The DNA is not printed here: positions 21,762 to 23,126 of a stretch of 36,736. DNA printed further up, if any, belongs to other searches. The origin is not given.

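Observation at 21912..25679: Two U32-family (anaerobic-hydroxylase-type) paralogues with an added CX3CX2CX2C tail, interleaved with an AKR and a DUF4405 gene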

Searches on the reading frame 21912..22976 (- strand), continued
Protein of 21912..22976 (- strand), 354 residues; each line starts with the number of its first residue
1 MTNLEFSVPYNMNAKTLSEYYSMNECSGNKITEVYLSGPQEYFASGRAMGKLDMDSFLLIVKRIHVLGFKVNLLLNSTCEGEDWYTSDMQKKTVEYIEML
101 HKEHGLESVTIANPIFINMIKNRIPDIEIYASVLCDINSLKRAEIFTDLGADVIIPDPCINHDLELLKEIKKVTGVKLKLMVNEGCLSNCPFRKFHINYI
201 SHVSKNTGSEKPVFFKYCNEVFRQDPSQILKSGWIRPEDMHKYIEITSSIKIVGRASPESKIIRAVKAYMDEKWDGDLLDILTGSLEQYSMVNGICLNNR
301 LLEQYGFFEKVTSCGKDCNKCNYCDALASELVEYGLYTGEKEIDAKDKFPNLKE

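Call 25: find_related_loci(query=A1, collection=genome_contigs, flank=10000)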
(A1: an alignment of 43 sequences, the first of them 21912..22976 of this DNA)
Query A1 (354 aa) in genome_contigs; peptide patterns used: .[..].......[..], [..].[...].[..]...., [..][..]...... (x = any residue, [..] = any of these).
217 stretches matched a pattern; 196 encode a relative of the query (tblastn E <= 1e-3); the best 80 are kept; 79 distinct loci.
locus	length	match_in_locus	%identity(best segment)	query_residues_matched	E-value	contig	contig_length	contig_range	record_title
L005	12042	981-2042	83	1-354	0e+0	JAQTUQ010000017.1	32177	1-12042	MAG: Dehalococcoidales bacterium isolate STB_68 NODE_2917_length_32177_cov_4.138627_Sandtown_B, whole genome shotgun seq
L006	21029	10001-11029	57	1-344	3e-133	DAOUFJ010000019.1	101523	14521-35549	MAG TPA_asm: Dehalococcoidales bacterium isolate R103_7 k99_627201, whole genome shotgun sequence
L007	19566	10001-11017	56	3-341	6e-133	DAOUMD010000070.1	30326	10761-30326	MAG TPA_asm: Anaerolineae bacterium isolate W31_78 k127_559878, whole genome shotgun sequence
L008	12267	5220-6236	54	3-341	1e-128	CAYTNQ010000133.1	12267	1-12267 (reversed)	MAG TPA_asm: uncultured Anaerolineales bacterium isolate binchicken_co294_35 genome assembly, contig: NODE_4953_length_1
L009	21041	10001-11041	54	1-347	9e-124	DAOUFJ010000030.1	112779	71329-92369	MAG TPA_asm: Dehalococcoidales bacterium isolate R103_7 k99_229977, whole genome shotgun sequence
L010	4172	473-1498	53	1-341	2e-124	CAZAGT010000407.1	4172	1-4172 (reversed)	MAG TPA_asm: uncultured Desulfobacteraceae bacterium isolate binchicken_co294_166 genome assembly, contig: NODE_16882_le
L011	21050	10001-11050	52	1-344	3e-121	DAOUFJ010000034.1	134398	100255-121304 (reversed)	MAG TPA_asm: Dehalococcoidales bacterium isolate R103_7 k99_397820, whole genome shotgun sequence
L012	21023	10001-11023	51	1-341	3e-120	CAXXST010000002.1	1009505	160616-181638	MAG: Dehalococcoidales bacterium isolate c32daf8e-304c-4a6a-99c5-a63329d1368f genome assembly, contig: contig_2, whole g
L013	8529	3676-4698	51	1-341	4e-120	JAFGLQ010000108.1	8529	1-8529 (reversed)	MAG: Dehalococcoidaceae bacterium isolate Zod_Metabat.406 k87_12949172, whole genome shotgun sequence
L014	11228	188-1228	53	1-341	6e-120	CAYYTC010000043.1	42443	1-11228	MAG TPA_asm: uncultured Acidobacteriota bacterium isolate SRP192927_co7_741 genome assembly, contig: NODE_1284_length_42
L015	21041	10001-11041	53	1-341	1e-119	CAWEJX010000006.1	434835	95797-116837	MAG: uncultured Acidobacteriota bacterium isolate MFD05942.bin.2.136 genome assembly, contig: contig_22810, whole genome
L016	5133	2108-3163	52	1-341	1e-119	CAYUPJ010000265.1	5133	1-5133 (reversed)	MAG TPA_asm: uncultured Anaerolineae bacterium isolate binchicken_co91_444 genome assembly, contig: NODE_24746_length_51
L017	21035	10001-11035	53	1-341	2e-118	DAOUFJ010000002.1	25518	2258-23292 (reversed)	MAG TPA_asm: Dehalococcoidales bacterium isolate R103_7 k99_342050, whole genome shotgun sequence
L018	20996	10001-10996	52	1-332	2e-118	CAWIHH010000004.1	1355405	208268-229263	MAG: Candidatus Bathyarchaeota archaeon isolate MFD03726.bin.2.69 genome assembly, contig: contig_29676, whole genome sh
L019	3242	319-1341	50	1-341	8e-121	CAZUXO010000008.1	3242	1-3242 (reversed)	MAG TPA_asm: uncultured Dehalococcoidales bacterium isolate binchicken_co18_545 genome assembly, contig: k141_487858, wh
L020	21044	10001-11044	50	1-344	1e-117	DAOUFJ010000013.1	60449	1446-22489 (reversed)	MAG TPA_asm: Dehalococcoidales bacterium isolate R103_7 k99_281638, whole genome shotgun sequence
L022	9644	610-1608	53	1-332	2e-117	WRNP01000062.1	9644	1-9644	MAG: Dehalococcoidia bacterium isolate Th196P4bin49 JGI24702J35022_10003375, whole genome shotgun sequence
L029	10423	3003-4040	51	1-341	4e-116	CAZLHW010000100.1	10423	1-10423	MAG TPA_asm: uncultured Acidobacteriota bacterium isolate SRP167436_co1_235 genome assembly, contig: NODE_10703_length_1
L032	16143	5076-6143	50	1-350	5e-115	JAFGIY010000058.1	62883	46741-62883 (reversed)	MAG: Acidobacteria bacterium isolate Zod_Metabat.240 k87_2342513, whole genome shotgun sequence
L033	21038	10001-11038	50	1-341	2e-114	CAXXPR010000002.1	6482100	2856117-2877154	MAG: Desulfatiglandales bacterium isolate a8f5a47d-4dac-4919-b032-e1fff6f47f18 genome assembly, contig: contig_2, whole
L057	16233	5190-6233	48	1-344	2e-109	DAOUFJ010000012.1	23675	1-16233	MAG TPA_asm: Dehalococcoidales bacterium isolate R103_7 k99_447887, whole genome shotgun sequence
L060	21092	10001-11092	46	1-350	4e-108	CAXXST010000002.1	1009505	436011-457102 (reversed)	MAG: Dehalococcoidales bacterium isolate c32daf8e-304c-4a6a-99c5-a63329d1368f genome assembly, contig: contig_2, whole g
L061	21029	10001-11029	50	1-344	4e-108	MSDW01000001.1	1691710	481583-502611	MAG: Candidatus Methanohalarchaeum thermophilum isolate HMET1 HMET1_1, whole genome shotgun sequence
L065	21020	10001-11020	45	1-340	4e-104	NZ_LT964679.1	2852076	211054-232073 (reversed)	Raoultibacter timonensis strain Marseille-P3277, whole genome shotgun sequence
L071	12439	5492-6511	44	1-340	3e-100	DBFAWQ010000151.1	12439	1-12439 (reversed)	MAG TPA_asm: Eggerthellaceae bacterium isolate MAG3797 k141_115845, whole genome shotgun sequence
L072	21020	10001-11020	44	1-340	5e-98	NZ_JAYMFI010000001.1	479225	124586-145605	Adlercreutzia shanghongiae strain R25 contig1, whole genome shotgun sequence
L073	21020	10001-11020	44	1-340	2e-97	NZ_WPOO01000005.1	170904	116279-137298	Adlercreutzia rubneri strain ResAG-91 ResAG91_contig_005, whole genome shotgun sequence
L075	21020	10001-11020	44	1-340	6e-97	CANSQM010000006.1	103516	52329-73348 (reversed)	MAG TPA_asm: uncultured Enterorhabdus sp. isolate SRR15634012_bin.16_metawrap_v1.3_MAG genome assembly, contig: NODE.57_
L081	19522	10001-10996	44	1-334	8e-91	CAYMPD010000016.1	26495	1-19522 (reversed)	MAG TPA_asm: uncultured archaeon isolate binchicken_co17_215 genome assembly, contig: NODE_4891_length_26495_cov_5.70457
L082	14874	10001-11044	40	1-344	8e-91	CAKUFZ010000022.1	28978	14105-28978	MAG: uncultured Coriobacteriales bacterium isolate REFINED_METABAT215_TOP10_CONTIGS_1500_ASSEMBLY_K77_MERGED__Hadza_MoBi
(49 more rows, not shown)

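Call 27: search_protein_representatives(protein=window:21912-22976:-)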
Query: 354 residues. Proteins with E-value up to 0.001 (for the whole library): 1710; up to 1e-10: 1145; up to 1e-30: 196. The best 150 are listed.
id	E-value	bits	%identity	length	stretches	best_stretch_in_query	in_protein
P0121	1.2e-104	366.6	47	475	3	1-209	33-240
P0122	7.1e-102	357.5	48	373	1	4-343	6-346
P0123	2.9e-91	322.6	45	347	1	1-334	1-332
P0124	2.7e-85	303.0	44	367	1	1-344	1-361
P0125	1.7e-80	287.2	42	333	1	1-333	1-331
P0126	8.0e-75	268.5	48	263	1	1-263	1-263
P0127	1.9e-72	260.7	41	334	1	3-334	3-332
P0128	7.9e-71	255.4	42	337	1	2-328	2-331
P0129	8.6e-67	242.1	43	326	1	23-333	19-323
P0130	1.8e-59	218.1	48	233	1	120-333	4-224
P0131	5.5e-58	213.1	39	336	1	24-331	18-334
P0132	2.5e-57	211.0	37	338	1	5-326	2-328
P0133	6.4e-57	209.6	38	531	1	5-329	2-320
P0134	1.3e-55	205.4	38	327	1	5-329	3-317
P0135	2.3e-55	204.5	42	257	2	184-334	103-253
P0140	2.3e-48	181.5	34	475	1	5-331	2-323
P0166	7.6e-41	156.8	34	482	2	33-283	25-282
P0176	2.6e-39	151.8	37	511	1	48-283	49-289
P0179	3.8e-39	151.2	30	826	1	30-329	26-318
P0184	1.0e-38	149.8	32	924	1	50-335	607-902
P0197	3.4e-37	144.8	36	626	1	5-284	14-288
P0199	4.8e-37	144.3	30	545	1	1-341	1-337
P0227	5.3e-35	137.6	32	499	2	27-298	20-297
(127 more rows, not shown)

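Call 34: predict_structure(alignment_id=A1)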
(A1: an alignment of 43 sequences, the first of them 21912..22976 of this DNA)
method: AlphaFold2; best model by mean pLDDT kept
length: 354 residues; sequences in the alignment: 43
mean_pLDDT: 85.7   pTM: 0.88
mean pLDDT of the five models: 85.7, 85.4, 85.0, 84.7, 84.4
residues with pLDDT >= 90: 190; 70-90: 109; 50-70: 49; < 50: 6
segments of 3 or more residues with pLDDT < 50: 199-202
pLDDT, mean of each block of 10 residues (from residue 1): 87 87 92 91 68 90 97 73 79 95 97 90 97 77 96 93 95 97 82 59 54 72 87 92 94 84 95 94 87 90 92 69 87 90 81 50
secondary structure, 60 per line:
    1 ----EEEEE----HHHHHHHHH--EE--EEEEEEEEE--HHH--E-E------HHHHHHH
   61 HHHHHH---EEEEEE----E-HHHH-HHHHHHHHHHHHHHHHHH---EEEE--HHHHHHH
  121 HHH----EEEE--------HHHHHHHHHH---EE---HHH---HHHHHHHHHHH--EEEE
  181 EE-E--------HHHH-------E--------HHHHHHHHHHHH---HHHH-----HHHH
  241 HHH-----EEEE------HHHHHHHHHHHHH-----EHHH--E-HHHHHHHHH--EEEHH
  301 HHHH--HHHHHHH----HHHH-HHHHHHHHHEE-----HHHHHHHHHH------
elements in order: E5-9 H14-22 E29-37 H54-66 E70-75 H82-85 H87-104 E108-111 H114-123 E128-131 H140-149 H164-174 E177-182 H193-196 H213-224 H228-231 H237-243 E249-252 H259-271 H285-293 E296-298 H299-304 H307-313 H318-321 H323-331 H339-348

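Call 38: search_protein_families(library=pfam, proteins=[P0184, P0179, P0197, P0199, P0133, P0176, P0121, P0140, P0166, P0227], max_evalue=0.001)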
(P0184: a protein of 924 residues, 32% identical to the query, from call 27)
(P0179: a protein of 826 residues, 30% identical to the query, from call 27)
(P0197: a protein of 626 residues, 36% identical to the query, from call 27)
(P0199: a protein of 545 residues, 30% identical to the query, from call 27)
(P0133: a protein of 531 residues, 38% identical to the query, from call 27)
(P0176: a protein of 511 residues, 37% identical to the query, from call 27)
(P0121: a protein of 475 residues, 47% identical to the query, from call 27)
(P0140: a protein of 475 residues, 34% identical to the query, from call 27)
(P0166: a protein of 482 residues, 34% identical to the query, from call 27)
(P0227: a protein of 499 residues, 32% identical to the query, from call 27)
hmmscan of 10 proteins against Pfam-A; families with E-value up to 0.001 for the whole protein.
P0184 (924 aa): 4 families
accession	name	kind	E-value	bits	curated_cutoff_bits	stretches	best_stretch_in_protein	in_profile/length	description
PF00425.24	Chorismate_bind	-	4.2e-73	246.5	27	1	206-455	2-257/257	chorismate binding enzyme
PF01817.26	CM_2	-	1.4e-14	54.5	27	1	473-551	2-79/80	Chorismate mutase type II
PF04715.19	Anth_synt_I_N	-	1.6e-14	54.8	23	1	30-157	9-137/140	Anthranilate synthase component I, N terminal region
PF01136.24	Peptidase_U32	-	6.3e-14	52.3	22.4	1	648-829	2-191/233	Peptidase family U32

P0179 (826 aa): 2 families
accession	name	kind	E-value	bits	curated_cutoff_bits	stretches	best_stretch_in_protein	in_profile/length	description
PF04055.27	Radical_SAM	-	3.7e-11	43.9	29.5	1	530-697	2-165/166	Radical SAM superfamily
PF02310.24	B12-binding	-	4.2e-09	36.7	32.1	1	343-456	12-120/121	B12 binding domain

P0197 (626 aa): 3 families
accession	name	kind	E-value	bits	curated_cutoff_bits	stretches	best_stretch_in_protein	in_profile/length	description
PF04055.27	Radical_SAM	-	1.4e-24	87.5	29.5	1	331-487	2-165/166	Radical SAM superfamily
PF01136.24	Peptidase_U32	-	3.3e-07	30.3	22.4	1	101-187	2-86/233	Peptidase family U32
PF13353.11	Fer4_12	-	9.9e-07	29.6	22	1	335-454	14-136/137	4Fe-4S single cluster domain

P0199 (545 aa): 3 families
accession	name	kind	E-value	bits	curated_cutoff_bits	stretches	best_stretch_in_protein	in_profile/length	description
PF01136.24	Peptidase_U32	-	3.5e-05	23.7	22.4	1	90-175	3-86/233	Peptidase family U32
PF14559.12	TPR_19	-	0.00012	22.7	25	0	417-465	13-61/68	Tetratricopeptide repeat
PF12895.13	ANAPC3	-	0.00016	22.3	27.2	0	443-511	3-69/82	Anaphase-promoting complex, cyclosome, subunit 3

P0133 (531 aa): 17 families
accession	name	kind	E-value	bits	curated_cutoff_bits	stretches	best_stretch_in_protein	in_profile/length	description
PF07719.23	TPR_2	-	4.2e-15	55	27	1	459-491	2-34/34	Tetratricopeptide repeat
PF13181.12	TPR_8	-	4.8e-14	51.7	25.7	0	459-491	2-34/34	Tetratricopeptide repeat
PF14559.12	TPR_19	-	4.8e-13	49.7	25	0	472-511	5-44/68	Tetratricopeptide repeat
PF13428.12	TPR_14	-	6e-11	42.3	23.5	0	393-431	4-42/44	Tetratricopeptide repeat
PF13424.12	TPR_12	-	1.3e-09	38.5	30.1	1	356-420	3-75/77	Tetratricopeptide repeat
PF00515.34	TPR_1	-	2.5e-09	37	27.8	0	460-491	3-34/34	Tetratricopeptide repeat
PF13432.12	TPR_16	-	9e-09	36.1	32.7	0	398-452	5-59/65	Tetratricopeptide repeat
PF23914.1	TPR_CcmH_CycH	-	1.6e-07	31.7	42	1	380-491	40-154/158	Cytochrome c-type biogenesis protein H TPR domain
PF13431.12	TPR_17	-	9.2e-07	29.1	24.4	0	481-511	2-32/34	Tetratricopeptide repeat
PF13176.12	TPR_7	-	3.6e-06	27.1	27.9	0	462-490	3-33/36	Tetratricopeptide repeat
PF01136.24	Peptidase_U32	-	1.1e-05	25.3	22.4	1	87-172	3-86/233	Peptidase family U32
PF13414.12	TPR_11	-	1.3e-05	25.2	26.8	0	341-370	13-42/42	TPR repeat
PF25063.1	ARM_TT21_C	-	1.9e-05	25.1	35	0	440-508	111-180/209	Tetratricopeptide repeat protein 21 C-terminal ARM domain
PF12895.13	ANAPC3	-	2.9e-05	24.7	27.2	0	443-506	8-70/82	Anaphase-promoting complex, cyclosome, subunit 3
PF13174.12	TPR_6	-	5.1e-05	24.1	26.3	0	463-483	5-25/33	Tetratricopeptide repeat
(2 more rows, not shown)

P0176 (511 aa): 2 families
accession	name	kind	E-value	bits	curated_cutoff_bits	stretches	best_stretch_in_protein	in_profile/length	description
PF01136.24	Peptidase_U32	-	4.7e-07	29.8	22.4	1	96-152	5-61/233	Peptidase family U32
PF11084.13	DUF2621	-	8.7e-07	29.5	27.7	1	420-505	52-137/139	Protein of unknown function (DUF2621)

P0121 (475 aa): 1 family
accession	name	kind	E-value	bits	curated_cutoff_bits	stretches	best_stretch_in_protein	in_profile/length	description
PF01136.24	Peptidase_U32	-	5.7e-05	23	22.4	0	126-213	6-90/233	Peptidase family U32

P0140 (475 aa): 5 families
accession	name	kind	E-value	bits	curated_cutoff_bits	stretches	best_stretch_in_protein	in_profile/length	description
PF01136.24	Peptidase_U32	-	7.4e-09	35.7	22.4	1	87-172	3-86/233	Peptidase family U32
PF13181.12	TPR_8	-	6.5e-06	26.3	25.7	0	416-442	1-27/34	Tetratricopeptide repeat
PF07719.23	TPR_2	-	2.1e-05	24.7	27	0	417-442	2-27/34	Tetratricopeptide repeat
PF00515.34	TPR_1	-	5.9e-05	23.2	27.8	0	362-387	3-28/34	Tetratricopeptide repeat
PF13424.12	TPR_12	-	0.00035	21.1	30.1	0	415-444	44-73/77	Tetratricopeptide repeat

P0166 (482 aa): 2 families
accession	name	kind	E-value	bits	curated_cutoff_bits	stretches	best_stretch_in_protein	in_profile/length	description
PF01136.24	Peptidase_U32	-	1.6e-13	50.9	22.4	1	87-268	3-191/233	Peptidase family U32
PF11084.13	DUF2621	-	7.6e-05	23.2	27.7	1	400-474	55-129/139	Protein of unknown function (DUF2621)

P0227 (499 aa): 2 families
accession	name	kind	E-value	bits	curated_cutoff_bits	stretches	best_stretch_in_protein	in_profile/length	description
PF01136.24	Peptidase_U32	-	3.1e-09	36.9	22.4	1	89-270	4-192/233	Peptidase family U32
PF11084.13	DUF2621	-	1.8e-06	28.5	27.7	1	410-497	49-136/139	Protein of unknown function (DUF2621)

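Call 39: fold_search(model_id=the predicted structure, library=pdb)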
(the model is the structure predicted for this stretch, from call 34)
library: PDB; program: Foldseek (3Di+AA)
matches with E <= 10: 1907; with E <= 0.001: 74
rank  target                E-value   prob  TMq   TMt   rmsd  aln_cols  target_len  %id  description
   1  5d88                  2.4e-11  1.00  0.52  0.71   5.8       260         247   17  The Structure of the U32 Peptidase Mk0906 (released 2015-12-02)
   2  4cd8                  2.2e-05  1.00  0.38  0.42   8.3       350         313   12  The structure of GH113 beta-mannanase AaManA from Alicyclobacillus acidocaldarius in complex with ManMIm (released 2014-04-02)
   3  8uy1_D                2.7e-05  1.00  0.38  0.25   9.6       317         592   11  Methylenetetrahydrofolate reductase from Chaetomium thermophilum DSM 1495, Active (R) State (released 2024-06-19)
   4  4cd7_B                6.4e-05  1.00  0.39  0.43   7.8       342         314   12  The structure of GH113 beta-mannanase AaManA from Alicyclobacillus acidocaldarius in complex with ManIFG and beta-1,4- (released 2014-04-02)
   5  8k7o                  1.1e-04  1.00  0.39  0.55   8.9       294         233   11  De novo design protein -T03 (released 2024-07-31)
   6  2fjk_B                1.1e-04  1.00  0.41  0.47  10.4       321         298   13  Crystal structure of Fructose-1,6-Bisphosphate Aldolase in Thermus caldophilus (released 2006-08-08)
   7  8di1                  1.1e-04  1.00  0.37  0.56   8.9       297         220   10  Bfo2294: Tannerella forsythia 2-Keto-3-deoxy-6-phosphogluconate aldolase (KDPG) and 4-Hydroxy-2-oxoglutarate aldolase (K (released 2022-08-17)
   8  1us3                  1.2e-04  1.00  0.39  0.30  11.3       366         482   10  Native xylanase10C from Cellvibrio japonicus (released 2003-12-18)
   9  1nq6                  1.3e-04  1.00  0.41  0.46   8.1       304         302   10  Crystal Structure of the catalytic domain of xylanase A from Streptomyces halstedii JM8 (released 2004-01-21)
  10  4zn2_A                1.4e-04  1.00  0.39  0.34  10.0       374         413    9  Glycosyl hydrolase from Pseudomonas aeruginosa (released 2016-01-06)
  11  7ncc_A                1.6e-04  1.00  0.40  0.48  13.5       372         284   12  Crystal structure of fructose-bisphosphate aldolase FBAP from Bacillus methanolicus (released 2021-02-17)
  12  6caf                  1.6e-04  1.00  0.37  0.44  10.9       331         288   11  High Resolution Structure of Concanavalin B from Jack Bean (Canavalia ensiformis), A Chitinase-like Protein (released 2018-03-28)
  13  3dip_B                1.7e-04  1.00  0.40  0.39   6.3       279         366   10  Crystal structure of an enolase protein from the environmental genome shotgun sequencing of the Sargasso Sea (released 2008-07-29)
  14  3dip_A                1.7e-04  1.00  0.39  0.37   6.2       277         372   10  Crystal structure of an enolase protein from the environmental genome shotgun sequencing of the Sargasso Sea (released 2008-07-29)
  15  5kzm_A                1.7e-04  1.00  0.37  0.48   8.4       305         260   12  Crystal structure of Tryptophan synthase alpha-beta chain complex from Francisella tularensis (released 2016-08-10)
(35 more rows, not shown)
